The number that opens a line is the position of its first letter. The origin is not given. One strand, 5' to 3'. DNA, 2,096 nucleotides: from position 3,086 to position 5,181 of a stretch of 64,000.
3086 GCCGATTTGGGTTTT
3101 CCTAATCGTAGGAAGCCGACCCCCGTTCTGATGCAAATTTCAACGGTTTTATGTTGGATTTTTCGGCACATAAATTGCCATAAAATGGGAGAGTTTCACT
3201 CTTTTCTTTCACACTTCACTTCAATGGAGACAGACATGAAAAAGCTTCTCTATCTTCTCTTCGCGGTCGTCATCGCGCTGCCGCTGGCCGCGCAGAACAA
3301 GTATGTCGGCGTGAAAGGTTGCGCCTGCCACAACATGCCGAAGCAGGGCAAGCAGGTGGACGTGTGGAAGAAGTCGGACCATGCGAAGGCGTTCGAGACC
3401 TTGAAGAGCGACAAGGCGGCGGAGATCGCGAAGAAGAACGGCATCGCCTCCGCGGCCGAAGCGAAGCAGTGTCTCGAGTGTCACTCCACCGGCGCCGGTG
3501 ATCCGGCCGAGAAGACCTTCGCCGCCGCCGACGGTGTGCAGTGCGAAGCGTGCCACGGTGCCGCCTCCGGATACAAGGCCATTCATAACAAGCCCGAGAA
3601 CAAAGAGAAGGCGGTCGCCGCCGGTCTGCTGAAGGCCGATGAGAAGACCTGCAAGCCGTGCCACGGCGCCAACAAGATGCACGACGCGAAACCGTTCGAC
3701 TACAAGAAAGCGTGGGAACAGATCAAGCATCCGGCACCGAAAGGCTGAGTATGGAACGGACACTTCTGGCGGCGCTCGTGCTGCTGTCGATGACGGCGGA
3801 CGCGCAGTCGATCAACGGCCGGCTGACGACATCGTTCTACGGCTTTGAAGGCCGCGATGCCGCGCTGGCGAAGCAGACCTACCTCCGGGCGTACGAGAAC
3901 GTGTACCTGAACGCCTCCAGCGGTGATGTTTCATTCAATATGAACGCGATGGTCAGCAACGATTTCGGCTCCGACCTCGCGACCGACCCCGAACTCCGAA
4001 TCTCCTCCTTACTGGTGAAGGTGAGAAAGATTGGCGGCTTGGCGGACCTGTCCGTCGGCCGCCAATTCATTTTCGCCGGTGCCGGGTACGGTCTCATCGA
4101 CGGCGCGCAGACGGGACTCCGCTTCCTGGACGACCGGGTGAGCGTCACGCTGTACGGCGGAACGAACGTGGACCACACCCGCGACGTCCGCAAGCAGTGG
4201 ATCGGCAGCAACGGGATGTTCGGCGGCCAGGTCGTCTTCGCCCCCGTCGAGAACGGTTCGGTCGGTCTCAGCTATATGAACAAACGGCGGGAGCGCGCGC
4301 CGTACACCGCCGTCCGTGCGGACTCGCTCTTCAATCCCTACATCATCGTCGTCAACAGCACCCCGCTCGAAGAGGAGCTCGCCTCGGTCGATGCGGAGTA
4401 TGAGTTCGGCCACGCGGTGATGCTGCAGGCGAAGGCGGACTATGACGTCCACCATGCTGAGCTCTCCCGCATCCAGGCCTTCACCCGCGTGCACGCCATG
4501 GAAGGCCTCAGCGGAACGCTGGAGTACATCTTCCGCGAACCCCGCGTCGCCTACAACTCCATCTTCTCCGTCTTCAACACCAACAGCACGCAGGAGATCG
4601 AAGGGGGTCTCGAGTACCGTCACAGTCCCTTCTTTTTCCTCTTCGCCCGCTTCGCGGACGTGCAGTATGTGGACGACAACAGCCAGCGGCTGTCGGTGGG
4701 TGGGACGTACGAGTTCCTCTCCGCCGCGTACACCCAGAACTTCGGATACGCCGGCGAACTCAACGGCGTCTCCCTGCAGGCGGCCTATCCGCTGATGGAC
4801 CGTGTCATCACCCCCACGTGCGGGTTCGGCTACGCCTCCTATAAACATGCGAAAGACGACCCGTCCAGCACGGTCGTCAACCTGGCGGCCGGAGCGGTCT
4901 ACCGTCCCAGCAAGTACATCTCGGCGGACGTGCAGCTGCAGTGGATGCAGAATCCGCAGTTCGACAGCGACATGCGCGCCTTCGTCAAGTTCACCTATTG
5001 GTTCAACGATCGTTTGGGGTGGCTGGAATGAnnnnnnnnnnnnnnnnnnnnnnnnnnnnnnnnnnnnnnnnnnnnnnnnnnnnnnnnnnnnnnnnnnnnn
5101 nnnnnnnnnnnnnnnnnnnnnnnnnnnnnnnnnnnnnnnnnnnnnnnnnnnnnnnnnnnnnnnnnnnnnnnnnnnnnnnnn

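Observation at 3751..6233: Porin gene stop overlaps 14-heme cytochrome start (ATGA): MtrAB/PioAB-like translationally coupled pair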

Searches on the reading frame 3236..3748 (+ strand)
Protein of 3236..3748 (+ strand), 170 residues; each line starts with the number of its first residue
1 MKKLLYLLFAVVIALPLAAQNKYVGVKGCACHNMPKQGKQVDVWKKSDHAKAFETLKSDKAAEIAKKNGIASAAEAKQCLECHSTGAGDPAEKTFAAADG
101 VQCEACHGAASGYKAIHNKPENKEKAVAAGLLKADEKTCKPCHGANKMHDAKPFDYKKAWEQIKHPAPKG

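Call 4: search_protein_families(library=pfam, proteins=[window:3236-3748:+], max_evalue=0.1)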
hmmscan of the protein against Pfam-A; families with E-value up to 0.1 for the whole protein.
window:3236-3748:+ (170 aa): 8 families
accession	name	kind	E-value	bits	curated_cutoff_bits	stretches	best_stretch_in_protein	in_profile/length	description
PF13435.11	Cytochrome_C554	-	2.7e-16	60.7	20.8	1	30-108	4-84/84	Cytochrome c554 and c-prime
PF22113.1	Mtrc-MtrF_II-IV_dom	-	3.4e-05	23.9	30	1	21-151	23-171/176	Outer membrane cytochrome MtrC/MtrF-like, domains II/IV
PF14843.11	GF_recep_IV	-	0.0022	18.2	29.5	1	73-145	45-118/132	Growth factor receptor domain IV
PF14522.11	Cytochrome_C7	-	0.0029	17.8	24.8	1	75-143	12-66/67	Cytochrome c7 and related cytochrome c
PF00684.25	DnaJ_CXXCXGXG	-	0.0033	18.1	32.7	0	79-149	1-54/65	DnaJ central domain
PF14537.11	Cytochrom_c3_2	-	0.0051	17.7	25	1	76-148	6-69/79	Cytochrome c3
PF09699.15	Paired_CXXCH_1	-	0.041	14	20.6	0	75-110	5-39/41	Doubled CXXCH motif (Paired_CXXCH_1)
PF03264.19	Cytochrom_NNT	-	0.088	13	24.1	0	121-152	110-141/174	NapC/NirT cytochrome c family, N-terminal region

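Call 5: search_protein_families(library=ncbifam, proteins=[window:3236-3748:+], max_evalue=0.1)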
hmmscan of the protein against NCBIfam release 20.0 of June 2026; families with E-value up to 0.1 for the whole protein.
window:3236-3748:+ (170 aa): 10 families
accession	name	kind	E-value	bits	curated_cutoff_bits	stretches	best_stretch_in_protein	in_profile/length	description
NF041198.1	UshA_like_PCGU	equivalog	2.5e-14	52.8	275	1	19-147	401-512/519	UshA-like (seleno)protein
NF043010.1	Cyt554_Nsmonas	equivalog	6.3e-10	38.8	400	1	8-122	14-130/238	cytochrome c-550 CycA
NF041028.1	decahem_GSU2203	exception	0.00016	21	325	1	47-148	72-160/317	GSU2203 family decaheme c-type cytochrome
TIGR03507.1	decahem_SO1788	subfamily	0.00022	19.8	209.3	1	74-156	241-315/672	OmcA/MtrC family decaheme c-type cytochrome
TIGR03508.1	decahem_SO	subfamily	0.00062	19.3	192.2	1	98-148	32-82/258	DmsE family decaheme c-type cytochrome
NF033196.2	c_type_nonphoto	exception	0.018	15.2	70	1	93-133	20-61/98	c-type cytochrome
TIGR03153.1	cytochr_NrfH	equivalog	0.028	14.5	134.2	1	31-108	58-134/138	cytochrome c nitrite reductase small subunit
NF040968.1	FeS_ExtO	equivalog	0.063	12.1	200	1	56-146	18-113/416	selenite/tellurite reduction operon b-type cytochrome iron-sulfur cluster-binding subunit ExtO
NF040967.1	cytc_ExtN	equivalog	0.065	12.1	200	1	56-146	18-113/415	selenite/tellurite reduction operon c-type cytochrome ExtN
TIGR01904.2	GSu_C4xC__C2xCH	domain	0.08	12.7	27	1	67-118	10-67/73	CxxxxCH/CxxCH domain c-type cytochrome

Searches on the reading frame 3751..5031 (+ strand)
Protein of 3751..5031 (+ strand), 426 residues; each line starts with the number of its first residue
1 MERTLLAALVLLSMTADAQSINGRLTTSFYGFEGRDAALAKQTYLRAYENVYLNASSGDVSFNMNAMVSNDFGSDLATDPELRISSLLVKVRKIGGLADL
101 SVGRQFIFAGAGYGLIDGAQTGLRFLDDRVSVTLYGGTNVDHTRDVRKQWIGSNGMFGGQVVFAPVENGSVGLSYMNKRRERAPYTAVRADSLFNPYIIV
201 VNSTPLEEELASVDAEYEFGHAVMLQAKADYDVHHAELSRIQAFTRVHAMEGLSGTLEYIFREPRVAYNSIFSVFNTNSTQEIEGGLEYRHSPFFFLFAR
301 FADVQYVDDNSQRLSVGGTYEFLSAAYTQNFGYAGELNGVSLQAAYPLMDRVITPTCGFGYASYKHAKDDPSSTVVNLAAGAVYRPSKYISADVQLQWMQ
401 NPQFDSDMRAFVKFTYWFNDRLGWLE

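Call 4: search_protein_families(library=pfam, proteins=[window:3751-5031:+], max_evalue=0.1)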
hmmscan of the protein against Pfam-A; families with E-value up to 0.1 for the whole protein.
window:3751-5031:+ (426 aa): 0 families

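Call 5: search_protein_families(library=ncbifam, proteins=[window:3751-5031:+], max_evalue=0.1)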
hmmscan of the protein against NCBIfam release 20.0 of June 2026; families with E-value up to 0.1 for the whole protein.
window:3751-5031:+ (426 aa): 1 family
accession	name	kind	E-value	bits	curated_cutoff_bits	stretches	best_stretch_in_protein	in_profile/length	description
NF010215.0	PRK13678.1-2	equivalog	0.014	15.7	86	1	206-277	25-96/101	hypothetical protein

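Call 6: find_homologous_proteins(query=window:3751-5028:+, max_evalue=0.001)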
Query window:3751-5028:+ (426 aa): 274 proteins with E <= 0.001 among 8000 candidates; the best 120 are listed.
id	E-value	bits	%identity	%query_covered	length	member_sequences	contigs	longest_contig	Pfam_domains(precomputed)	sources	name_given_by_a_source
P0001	9.7e-283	955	100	100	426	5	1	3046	-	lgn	-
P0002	8.0e-226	768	78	100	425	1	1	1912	-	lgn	-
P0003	7.0e-218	742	75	100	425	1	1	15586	-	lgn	-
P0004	2.1e-209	714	74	99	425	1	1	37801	-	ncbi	ncbi:MAG: hypothetical protein AB1728_09125 [Bacteroidota bacterium]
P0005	3.4e-209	713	73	99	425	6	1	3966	-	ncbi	-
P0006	2.0e-207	707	72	99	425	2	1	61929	-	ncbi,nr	ncbi:MAG: hypothetical protein HYV29_03590 [Ignavibacteriales bacterium]|nr:hypothetical protein [Ig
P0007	3.5e-207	706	72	100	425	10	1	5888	-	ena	-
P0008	5.9e-206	702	70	100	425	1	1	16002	-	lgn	-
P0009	3.2e-204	697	71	99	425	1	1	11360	-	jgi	jgi:hypothetical protein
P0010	4.3e-203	693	70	100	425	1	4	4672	-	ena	-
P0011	9.6e-200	682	69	99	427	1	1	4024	-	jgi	jgi:hypothetical protein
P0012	1.5e-197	675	70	99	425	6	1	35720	-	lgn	-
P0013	6.6e-197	673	76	91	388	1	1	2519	-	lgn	-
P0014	3.0e-194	664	68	100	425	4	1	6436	-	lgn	-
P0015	4.4e-191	653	68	100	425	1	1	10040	-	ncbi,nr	ncbi:MAG: hypothetical protein PHP42_07835 [Bacteroidota bacterium]|nr:hypothetical protein [Bactero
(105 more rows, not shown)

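Call 12: find_related_loci(query=A1, collection=genome_contigs, flank=8000)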
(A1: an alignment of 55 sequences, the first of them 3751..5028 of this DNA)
Query A1 (426 aa) in genome_contigs; peptide patterns used: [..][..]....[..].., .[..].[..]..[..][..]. (x = any residue, [..] = any of these).
115 stretches matched a pattern; 60 encode a relative of the query (tblastn E <= 1e-3); 57 distinct loci.
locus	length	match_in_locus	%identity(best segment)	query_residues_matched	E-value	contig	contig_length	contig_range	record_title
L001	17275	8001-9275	73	1-425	0e+0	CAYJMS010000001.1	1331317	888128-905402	MAG TPA_asm: uncultured Chitinophagaceae bacterium isolate ERP124720_co1_92 genome assembly, contig: NODE_4_length_13313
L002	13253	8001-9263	74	5-425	0e+0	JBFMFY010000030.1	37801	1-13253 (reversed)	MAG: Bacteroidota bacterium isolate MAG283 MAG283_30, whole genome shotgun sequence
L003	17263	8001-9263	72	5-425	0e+0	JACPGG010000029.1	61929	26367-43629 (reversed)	MAG: Ignavibacteriales bacterium isolate NC_groundwater_381_Ag_B-0.1um_46_8 GD18-4_B1_scaffold_216971, whole genome shot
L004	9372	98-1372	68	1-425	0e+0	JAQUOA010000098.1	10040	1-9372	MAG: Bacteroidota bacterium isolate STD1_190 NODE_19514_length_10040_cov_9.112781_Sandtown_D1, whole genome shotgun sequ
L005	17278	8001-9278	65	1-426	0e+0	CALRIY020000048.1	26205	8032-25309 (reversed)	MAG: Synechococcus sp. UW140 isolate JJ-AX1-329-1-mx-bin491 genome assembly, contig: JJ-MOM7-71-C230, whole genome shotg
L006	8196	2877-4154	65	1-426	0e+0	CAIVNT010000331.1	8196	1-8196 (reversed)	MAG: uncultured Ignavibacteriae bacterium isolate LJ_bin-0454 genome assembly, contig: bin-0454:331/695, whole genome sh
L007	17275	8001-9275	64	1-425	0e+0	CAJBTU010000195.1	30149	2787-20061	MAG: uncultured Ignavibacteriae bacterium isolate Loc090721-7m_bin-539 genome assembly, contig: bin-539:195/426, whole g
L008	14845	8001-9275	65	1-425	0e+0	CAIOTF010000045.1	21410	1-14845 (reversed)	MAG: uncultured Ignavibacteriae bacterium isolate KTt_bin-1621 genome assembly, contig: bin-1621:45/54, whole genome sho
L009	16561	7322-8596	65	1-425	0e+0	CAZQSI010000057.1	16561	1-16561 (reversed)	MAG TPA_asm: uncultured Chitinophagaceae bacterium isolate SRP237561_co1_86 genome assembly, contig: NODE_6022_length_16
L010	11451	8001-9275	63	1-425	0e+0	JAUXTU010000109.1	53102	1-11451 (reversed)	MAG: Bacteroidota bacterium isolate C13_metabat.bin.24 C13_k141_345686, whole genome shotgun sequence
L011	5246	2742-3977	64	15-426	0e+0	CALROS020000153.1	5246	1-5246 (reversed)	MAG: Chitinophaga pinensis isolate JJ-LAS36-244-8-m1-bin313 genome assembly, contig: JJ-LAS36-244-C1263, whole genome sh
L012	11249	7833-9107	63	1-425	0e+0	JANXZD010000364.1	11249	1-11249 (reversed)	MAG: Bacteroidetes bacterium isolate GL140_4_metabat_238_sub GL140_4_k141_2366316, whole genome shotgun sequence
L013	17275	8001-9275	62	1-425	0e+0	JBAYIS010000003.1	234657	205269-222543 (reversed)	MAG: Bacteroidota bacterium isolate SO_2016_GW1_36 scaffold00085_OW334_2016, whole genome shotgun sequence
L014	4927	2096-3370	62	1-425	0e+0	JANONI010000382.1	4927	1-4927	MAG: Bacteroidota bacterium isolate VAR_43_metabat_429 VAR_43_k141_5018396, whole genome shotgun sequence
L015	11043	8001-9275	61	1-425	0e+0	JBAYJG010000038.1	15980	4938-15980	MAG: Bacteroidota bacterium isolate SO_2016_GW1_5 scaffold06295_OW334_2016, whole genome shotgun sequence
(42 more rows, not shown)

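Call 19: predict_structure(alignment_id=A1)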
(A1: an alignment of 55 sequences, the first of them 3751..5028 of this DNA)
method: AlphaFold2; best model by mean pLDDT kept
length: 426 residues; sequences in the alignment: 55
mean_pLDDT: 84.0   pTM: 0.71
mean pLDDT of the five models: 84.0, 82.2, 82.1, 81.0, 78.4
residues with pLDDT >= 90: 197; 70-90: 167; 50-70: 41; < 50: 21
segments of 3 or more residues with pLDDT < 50: 146-148, 266-276, 423-426
pLDDT, mean of each block of 10 residues (from residue 1): 71 57 92 80 88 87 89 70 85 88 89 88 90 91 53 83 92 92 71 64 80 94 94 89 94 94 58 51 95 94 87 95 95 85 94 95 83 91 94 95 83 91 49
secondary structure, 60 per line:
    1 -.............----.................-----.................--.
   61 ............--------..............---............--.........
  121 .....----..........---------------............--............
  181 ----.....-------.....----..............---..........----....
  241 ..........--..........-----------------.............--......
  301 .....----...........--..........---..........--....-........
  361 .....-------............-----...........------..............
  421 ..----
elements in order: H2-14 E19-35 E41-57 E60-72 E81-94 E98-109 E112-125 E130-139 E155-166 E169-180 E185-189 E197-201 E206-219 E223-232 E237-250 E253-262 E280-292 E295-305 E310-320 E323-332 E336-345 E353-365 E373-384 E390-400 E407-422

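Call 28: search_solved_structures(query=A1, max_evalue=1)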
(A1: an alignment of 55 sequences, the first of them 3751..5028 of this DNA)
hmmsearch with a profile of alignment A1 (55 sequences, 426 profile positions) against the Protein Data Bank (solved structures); distinct sequences matched with E-value up to 1: 1.
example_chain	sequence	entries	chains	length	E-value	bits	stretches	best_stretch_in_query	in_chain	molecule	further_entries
6yir_A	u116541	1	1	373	0.58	12.3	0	204-266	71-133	Oligosaccharides import ATP-binding protein MsmX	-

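Call 47: search_protein_representatives(alignment_id=A1)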
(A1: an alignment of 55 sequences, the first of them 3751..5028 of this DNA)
Query: 55 sequences, 426 profile positions. Proteins with E-value up to 0.001 (for the whole library): 476; up to 1e-10: 274; up to 1e-30: 112. The best 150 are listed.
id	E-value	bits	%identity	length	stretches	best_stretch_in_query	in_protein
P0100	1.2e-198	676.8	-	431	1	3-425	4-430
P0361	5.8e-123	427.5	-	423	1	5-423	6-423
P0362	8.5e-120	417.0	-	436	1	9-421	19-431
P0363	2.2e-119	415.7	-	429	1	10-426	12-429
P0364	8.3e-116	403.9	-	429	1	5-426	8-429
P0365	3.0e-111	388.9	-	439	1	5-423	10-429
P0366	1.8e-110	386.3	-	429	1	4-425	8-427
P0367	3.1e-109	382.2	-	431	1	4-424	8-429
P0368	1.7e-108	379.8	-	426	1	4-425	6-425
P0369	5.4e-108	378.2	-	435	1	6-426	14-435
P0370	1.3e-107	376.9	-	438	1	7-426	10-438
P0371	2.7e-107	375.9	-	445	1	8-425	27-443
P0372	6.7e-107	374.6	-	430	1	6-423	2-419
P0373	2.4e-104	366.1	-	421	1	12-426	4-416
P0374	2.6e-103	362.7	-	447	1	5-426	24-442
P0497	6.8e-26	107.7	-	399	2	8-182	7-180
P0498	9.5e-26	107.2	-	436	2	7-180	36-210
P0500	8.4e-25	104.1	-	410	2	209-420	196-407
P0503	3.0e-24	102.3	-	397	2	219-421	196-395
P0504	3.7e-24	102.0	-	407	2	6-184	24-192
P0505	5.6e-24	101.4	-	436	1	6-424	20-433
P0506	9.4e-24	100.6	-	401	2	8-197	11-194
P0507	9.7e-24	100.6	-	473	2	7-318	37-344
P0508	1.5e-23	100.0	-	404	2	4-165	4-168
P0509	1.6e-23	99.8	-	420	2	5-182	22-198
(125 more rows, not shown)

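Call 48: list_cluster_members(proteins=[P0509, P0508, P0507, P0506, P0505, P0504, P0503, P0500, P0498, P0497])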
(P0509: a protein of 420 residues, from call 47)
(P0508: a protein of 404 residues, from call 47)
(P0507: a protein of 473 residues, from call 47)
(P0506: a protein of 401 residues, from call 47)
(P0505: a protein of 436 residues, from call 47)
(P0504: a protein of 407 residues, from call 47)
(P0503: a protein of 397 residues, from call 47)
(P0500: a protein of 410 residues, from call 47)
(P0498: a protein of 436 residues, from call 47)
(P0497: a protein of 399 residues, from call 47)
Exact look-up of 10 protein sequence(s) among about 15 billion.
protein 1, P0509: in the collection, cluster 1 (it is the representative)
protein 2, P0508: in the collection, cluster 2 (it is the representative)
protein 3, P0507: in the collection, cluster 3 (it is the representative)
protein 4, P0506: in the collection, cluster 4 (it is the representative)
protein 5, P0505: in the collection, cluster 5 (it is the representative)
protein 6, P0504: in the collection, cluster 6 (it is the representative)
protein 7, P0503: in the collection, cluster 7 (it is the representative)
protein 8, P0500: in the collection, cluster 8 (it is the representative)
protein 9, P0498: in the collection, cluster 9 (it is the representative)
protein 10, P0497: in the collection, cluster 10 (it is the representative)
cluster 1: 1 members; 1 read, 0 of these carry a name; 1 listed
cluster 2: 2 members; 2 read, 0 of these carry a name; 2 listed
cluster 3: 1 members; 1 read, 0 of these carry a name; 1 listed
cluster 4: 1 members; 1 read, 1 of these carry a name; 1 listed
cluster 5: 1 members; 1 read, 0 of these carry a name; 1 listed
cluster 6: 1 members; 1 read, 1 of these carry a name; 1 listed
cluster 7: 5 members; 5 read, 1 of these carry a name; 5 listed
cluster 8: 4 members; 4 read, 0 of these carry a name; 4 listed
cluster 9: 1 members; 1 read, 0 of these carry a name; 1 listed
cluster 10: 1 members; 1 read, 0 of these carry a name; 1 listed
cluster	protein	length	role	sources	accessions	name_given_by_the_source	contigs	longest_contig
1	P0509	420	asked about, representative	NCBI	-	-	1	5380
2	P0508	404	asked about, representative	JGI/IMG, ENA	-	-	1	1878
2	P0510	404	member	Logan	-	-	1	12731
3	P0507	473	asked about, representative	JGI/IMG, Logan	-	-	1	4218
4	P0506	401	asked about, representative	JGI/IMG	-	hypothetical protein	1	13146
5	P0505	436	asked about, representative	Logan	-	-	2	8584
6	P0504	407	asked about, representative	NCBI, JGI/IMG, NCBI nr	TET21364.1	MAG: hypothetical protein E3J78_04045 [Candidatus Cloacimonadota bacterium]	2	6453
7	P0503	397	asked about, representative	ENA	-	-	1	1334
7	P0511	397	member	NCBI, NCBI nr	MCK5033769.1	MAG: hypothetical protein KAS18_09050 [Calditrichia bacterium] | hypothetical protein [Calditrichia bacterium]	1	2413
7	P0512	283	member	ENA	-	-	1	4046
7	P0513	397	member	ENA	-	-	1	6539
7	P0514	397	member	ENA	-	-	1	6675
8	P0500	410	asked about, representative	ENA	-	-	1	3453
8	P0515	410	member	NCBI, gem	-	-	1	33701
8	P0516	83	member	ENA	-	-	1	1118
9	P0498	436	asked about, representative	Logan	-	-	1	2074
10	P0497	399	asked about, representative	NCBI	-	-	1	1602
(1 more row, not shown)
